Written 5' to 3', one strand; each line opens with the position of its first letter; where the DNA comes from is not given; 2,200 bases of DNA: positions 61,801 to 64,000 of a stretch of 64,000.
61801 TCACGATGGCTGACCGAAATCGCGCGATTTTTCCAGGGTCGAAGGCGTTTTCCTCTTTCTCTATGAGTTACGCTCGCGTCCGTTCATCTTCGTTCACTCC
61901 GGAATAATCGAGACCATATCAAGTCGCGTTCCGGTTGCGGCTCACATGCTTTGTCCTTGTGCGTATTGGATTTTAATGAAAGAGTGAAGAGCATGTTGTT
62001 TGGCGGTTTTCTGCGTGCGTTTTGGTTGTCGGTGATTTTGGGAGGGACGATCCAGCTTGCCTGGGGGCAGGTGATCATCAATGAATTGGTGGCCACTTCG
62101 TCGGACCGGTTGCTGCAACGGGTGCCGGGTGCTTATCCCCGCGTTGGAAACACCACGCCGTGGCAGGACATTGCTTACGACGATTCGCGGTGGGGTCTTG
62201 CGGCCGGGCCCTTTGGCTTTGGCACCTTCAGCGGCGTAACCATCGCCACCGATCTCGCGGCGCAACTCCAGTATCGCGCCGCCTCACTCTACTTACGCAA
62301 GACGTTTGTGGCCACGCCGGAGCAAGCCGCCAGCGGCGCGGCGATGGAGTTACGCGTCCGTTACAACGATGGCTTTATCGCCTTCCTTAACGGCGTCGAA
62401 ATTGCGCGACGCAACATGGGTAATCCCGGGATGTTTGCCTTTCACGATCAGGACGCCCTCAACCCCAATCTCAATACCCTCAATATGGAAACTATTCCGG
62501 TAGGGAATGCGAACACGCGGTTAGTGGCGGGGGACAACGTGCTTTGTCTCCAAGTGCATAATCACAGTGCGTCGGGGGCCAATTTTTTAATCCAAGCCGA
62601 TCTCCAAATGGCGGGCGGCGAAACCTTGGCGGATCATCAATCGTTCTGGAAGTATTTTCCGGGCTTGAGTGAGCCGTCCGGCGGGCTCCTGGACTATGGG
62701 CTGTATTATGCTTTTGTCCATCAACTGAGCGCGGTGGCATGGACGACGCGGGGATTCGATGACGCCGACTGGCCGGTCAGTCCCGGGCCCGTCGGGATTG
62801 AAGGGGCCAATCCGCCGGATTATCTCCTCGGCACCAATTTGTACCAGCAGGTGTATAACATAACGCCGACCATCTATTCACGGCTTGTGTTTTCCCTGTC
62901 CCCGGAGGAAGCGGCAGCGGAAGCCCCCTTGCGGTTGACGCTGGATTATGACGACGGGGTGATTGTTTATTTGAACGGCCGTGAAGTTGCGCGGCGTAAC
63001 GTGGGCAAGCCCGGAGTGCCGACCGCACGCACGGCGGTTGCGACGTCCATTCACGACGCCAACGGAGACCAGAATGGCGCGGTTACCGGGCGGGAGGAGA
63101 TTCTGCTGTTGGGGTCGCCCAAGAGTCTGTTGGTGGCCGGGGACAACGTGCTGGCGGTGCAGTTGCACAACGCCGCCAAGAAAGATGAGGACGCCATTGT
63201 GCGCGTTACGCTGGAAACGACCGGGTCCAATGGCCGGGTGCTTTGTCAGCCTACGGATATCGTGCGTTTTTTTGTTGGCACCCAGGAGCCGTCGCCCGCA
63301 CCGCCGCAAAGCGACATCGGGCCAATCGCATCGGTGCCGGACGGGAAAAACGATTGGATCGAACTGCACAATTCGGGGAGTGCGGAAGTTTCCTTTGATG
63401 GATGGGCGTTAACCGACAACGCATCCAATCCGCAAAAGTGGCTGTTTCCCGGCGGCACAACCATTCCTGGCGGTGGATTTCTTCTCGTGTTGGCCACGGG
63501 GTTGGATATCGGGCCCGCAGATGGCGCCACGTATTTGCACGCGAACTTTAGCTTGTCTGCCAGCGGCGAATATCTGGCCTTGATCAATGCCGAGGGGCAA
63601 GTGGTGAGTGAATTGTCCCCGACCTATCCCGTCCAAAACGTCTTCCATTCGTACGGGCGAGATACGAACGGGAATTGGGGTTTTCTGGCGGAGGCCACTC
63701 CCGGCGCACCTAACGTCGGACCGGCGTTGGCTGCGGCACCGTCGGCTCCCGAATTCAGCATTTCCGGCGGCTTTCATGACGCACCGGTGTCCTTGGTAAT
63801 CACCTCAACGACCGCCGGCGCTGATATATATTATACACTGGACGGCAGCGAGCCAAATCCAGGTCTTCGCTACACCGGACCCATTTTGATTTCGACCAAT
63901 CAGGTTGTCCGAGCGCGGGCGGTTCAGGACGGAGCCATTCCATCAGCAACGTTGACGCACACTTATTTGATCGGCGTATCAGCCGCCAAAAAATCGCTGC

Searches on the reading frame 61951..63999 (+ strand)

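Call 62: search_protein_families(library=pfam, proteins=[window:61951-63999:+], max_evalue=0.0001)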
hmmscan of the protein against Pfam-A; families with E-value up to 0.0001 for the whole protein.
window:61951-63999:+ (683 aa): 3 families
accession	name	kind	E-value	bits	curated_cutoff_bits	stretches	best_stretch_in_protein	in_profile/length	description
PF13290.12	CHB_HEX_C_1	-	5e-16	58.9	22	1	606-668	3-66/67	Chitobiase/beta-hexosaminidase C-terminal domain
PF13287.12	Fn3_assoc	-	3.2e-14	53.2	23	1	616-672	2-59/59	Fn3 associated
PF00932.25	LTD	-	2.9e-13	50.6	34.3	1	462-556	16-106/109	Lamin Tail Domain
